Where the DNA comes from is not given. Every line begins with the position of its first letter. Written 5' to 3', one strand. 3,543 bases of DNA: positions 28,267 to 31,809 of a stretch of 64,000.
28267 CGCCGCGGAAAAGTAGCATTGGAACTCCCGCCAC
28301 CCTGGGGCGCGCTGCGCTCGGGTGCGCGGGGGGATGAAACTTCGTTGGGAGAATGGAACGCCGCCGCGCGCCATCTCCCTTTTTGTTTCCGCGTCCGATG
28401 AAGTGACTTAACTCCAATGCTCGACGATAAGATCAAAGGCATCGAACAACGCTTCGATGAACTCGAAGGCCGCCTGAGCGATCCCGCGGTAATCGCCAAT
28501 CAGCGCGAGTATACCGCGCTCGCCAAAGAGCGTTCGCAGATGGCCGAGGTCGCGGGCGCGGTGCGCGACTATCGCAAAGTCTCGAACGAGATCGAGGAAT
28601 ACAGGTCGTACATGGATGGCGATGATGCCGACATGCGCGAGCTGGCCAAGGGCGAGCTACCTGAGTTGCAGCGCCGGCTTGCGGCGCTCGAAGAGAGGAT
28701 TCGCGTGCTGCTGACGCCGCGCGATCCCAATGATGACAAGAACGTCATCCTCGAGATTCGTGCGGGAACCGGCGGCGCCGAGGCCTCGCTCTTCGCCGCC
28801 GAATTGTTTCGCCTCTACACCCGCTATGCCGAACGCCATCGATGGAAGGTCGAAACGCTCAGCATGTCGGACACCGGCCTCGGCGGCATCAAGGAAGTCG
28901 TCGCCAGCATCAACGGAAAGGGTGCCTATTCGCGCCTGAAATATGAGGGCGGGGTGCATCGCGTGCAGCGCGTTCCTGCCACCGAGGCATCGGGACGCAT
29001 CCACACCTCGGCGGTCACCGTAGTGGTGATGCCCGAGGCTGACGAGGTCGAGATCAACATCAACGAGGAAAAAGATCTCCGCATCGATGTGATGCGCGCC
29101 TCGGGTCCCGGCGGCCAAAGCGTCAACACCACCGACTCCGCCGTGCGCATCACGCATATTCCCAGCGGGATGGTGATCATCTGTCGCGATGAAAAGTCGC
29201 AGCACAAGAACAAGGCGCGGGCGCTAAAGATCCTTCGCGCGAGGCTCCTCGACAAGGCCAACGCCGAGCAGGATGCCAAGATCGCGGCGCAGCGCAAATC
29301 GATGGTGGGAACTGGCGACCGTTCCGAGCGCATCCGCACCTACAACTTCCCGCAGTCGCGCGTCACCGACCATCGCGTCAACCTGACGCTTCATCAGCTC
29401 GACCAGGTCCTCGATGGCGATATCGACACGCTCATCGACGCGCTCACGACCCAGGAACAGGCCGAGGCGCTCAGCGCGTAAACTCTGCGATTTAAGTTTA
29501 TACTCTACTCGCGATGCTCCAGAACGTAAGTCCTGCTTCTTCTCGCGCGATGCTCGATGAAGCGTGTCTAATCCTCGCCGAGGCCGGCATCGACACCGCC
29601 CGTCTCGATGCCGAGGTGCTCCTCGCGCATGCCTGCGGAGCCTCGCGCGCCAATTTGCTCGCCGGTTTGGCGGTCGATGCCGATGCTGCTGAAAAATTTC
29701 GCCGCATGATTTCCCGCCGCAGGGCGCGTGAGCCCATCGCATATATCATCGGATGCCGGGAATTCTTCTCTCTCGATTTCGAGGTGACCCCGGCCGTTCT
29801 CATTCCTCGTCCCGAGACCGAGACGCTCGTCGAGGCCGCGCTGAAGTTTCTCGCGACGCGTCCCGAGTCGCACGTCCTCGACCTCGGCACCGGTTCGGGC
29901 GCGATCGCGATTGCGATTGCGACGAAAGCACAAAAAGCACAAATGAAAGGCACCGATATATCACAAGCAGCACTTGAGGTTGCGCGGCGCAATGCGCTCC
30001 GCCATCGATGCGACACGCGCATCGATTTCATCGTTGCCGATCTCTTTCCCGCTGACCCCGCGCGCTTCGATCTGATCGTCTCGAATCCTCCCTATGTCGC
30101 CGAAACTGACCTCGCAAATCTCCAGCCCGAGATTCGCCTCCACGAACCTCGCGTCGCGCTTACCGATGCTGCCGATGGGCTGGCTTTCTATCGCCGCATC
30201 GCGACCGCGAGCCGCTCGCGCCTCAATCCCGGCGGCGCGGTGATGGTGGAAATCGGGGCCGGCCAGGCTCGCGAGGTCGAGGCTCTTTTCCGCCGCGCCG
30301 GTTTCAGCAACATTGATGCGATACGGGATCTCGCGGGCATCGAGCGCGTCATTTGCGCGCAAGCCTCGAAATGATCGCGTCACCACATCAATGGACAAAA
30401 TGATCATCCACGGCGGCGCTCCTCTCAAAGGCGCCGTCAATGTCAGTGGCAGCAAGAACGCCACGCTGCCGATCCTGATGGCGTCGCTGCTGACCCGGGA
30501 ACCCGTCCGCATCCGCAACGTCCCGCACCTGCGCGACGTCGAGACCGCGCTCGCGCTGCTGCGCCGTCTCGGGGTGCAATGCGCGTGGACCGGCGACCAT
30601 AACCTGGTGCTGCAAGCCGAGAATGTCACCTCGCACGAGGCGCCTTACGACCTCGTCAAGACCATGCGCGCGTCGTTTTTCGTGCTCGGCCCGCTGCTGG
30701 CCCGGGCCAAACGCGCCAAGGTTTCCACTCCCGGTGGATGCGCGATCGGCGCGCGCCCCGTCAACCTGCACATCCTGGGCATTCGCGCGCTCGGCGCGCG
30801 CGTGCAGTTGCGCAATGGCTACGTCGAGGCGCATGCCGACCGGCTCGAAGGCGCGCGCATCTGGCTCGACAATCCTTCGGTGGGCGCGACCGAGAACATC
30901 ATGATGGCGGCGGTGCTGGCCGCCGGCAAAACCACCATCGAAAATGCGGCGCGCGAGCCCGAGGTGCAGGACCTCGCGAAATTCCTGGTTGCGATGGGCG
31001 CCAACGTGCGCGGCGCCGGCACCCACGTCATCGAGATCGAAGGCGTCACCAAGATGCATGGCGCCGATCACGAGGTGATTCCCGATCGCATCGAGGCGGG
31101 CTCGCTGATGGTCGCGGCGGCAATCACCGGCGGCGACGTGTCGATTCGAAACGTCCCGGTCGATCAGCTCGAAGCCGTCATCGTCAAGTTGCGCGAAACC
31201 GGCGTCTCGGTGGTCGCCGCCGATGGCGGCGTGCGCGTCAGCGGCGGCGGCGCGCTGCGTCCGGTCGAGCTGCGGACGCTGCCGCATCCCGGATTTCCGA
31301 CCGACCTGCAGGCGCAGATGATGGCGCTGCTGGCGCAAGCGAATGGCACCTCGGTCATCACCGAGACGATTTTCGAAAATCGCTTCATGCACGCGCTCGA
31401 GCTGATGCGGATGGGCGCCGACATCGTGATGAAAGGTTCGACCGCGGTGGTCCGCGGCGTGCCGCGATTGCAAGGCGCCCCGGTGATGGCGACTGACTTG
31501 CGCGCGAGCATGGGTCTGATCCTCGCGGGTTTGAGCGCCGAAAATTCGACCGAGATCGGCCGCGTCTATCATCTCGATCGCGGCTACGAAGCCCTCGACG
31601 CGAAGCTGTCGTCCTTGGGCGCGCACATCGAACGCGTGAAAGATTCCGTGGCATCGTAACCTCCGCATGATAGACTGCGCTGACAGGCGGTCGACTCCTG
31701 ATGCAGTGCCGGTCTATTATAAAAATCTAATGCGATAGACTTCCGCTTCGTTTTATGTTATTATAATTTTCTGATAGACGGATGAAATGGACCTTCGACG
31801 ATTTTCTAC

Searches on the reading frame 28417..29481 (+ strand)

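Call 32: search_protein_families(library=pfam, proteins=[window:28417-29481:+], max_evalue=0.0001)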
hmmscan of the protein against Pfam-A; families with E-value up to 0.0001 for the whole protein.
window:28417-29481:+ (354 aa): 2 families
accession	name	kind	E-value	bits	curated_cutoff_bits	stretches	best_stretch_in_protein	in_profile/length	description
PF03462.23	PCRF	-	2.5e-74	249.7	24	1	9-202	1-194/194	PCRF domain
PF00472.26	RF-1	-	2.6e-41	140.7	35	1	210-320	2-116/116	RF-1 domain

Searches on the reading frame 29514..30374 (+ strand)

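Call 32: search_protein_families(library=pfam, proteins=[window:29514-30374:+], max_evalue=0.0001)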
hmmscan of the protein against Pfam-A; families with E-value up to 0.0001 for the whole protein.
window:29514-30374:+ (286 aa): 12 families
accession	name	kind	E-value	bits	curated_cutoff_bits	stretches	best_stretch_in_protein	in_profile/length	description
PF17827.6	PrmC_N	-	3.4e-19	69.6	23.4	1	13-80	2-71/71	PrmC N-terminal domain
PF05175.20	MTS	-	1.6e-17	64.1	23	1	110-199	24-113/170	Methyltransferase small domain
PF13847.12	Methyltransf_31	-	3.7e-13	49.8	27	1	118-194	4-84/145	Methyltransferase domain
PF13649.12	Methyltransf_25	-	8.3e-13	49.3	27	1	121-203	1-85/97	Methyltransferase domain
PF06325.19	PrmA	-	1.1e-10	41.9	22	1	115-191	159-233/296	Ribosomal protein L11 methyltransferase (PrmA)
PF08242.18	Methyltransf_12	-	2.4e-09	38.3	30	1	122-191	1-72/98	Methyltransferase domain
PF01170.24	UPF0020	-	9.4e-08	32.4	22.3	1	105-196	43-133/197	RMKL-like, methyltransferase domain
PF08241.18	Methyltransf_11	-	1.7e-07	32.2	21.2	1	122-191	1-67/95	Methyltransferase domain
PF13489.12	Methyltransf_23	-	8e-07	29.4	27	1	107-190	10-87/164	Methyltransferase domain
PF02384.22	N6_Mtase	-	4.5e-06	26.6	20.4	1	105-225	34-165/311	N-6 DNA Methylase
PF01209.24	Ubie_methyltran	-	5.2e-06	26.4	20.1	1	111-176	41-106/233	ubiE/COQ5 methyltransferase family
PF03602.21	Cons_hypoth95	-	2.8e-05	24.3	24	1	99-201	22-130/182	Conserved hypothetical protein 95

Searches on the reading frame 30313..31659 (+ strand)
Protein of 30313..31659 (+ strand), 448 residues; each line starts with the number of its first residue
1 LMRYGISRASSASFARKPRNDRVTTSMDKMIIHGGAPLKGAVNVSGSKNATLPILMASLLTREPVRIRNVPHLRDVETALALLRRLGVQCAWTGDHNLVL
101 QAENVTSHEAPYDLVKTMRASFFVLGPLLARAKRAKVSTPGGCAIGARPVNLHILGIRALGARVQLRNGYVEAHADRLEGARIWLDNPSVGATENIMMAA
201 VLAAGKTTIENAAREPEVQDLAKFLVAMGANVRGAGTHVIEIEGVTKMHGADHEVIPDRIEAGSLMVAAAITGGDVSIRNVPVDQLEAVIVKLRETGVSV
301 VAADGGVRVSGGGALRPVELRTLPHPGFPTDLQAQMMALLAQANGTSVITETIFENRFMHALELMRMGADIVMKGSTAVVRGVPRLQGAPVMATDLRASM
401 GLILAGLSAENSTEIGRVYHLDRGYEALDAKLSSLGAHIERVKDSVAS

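Call 32: search_protein_families(library=pfam, proteins=[window:30313-31659:+], max_evalue=0.0001)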
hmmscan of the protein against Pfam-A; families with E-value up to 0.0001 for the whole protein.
window:30313-31659:+ (448 aa): 1 family
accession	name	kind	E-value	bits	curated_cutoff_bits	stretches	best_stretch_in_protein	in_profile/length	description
PF00275.25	EPSP_synthase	-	9.5e-107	357.7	22.8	1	33-430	2-415/417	EPSP synthase (3-phosphoshikimate 1-carboxyvinyltransferase)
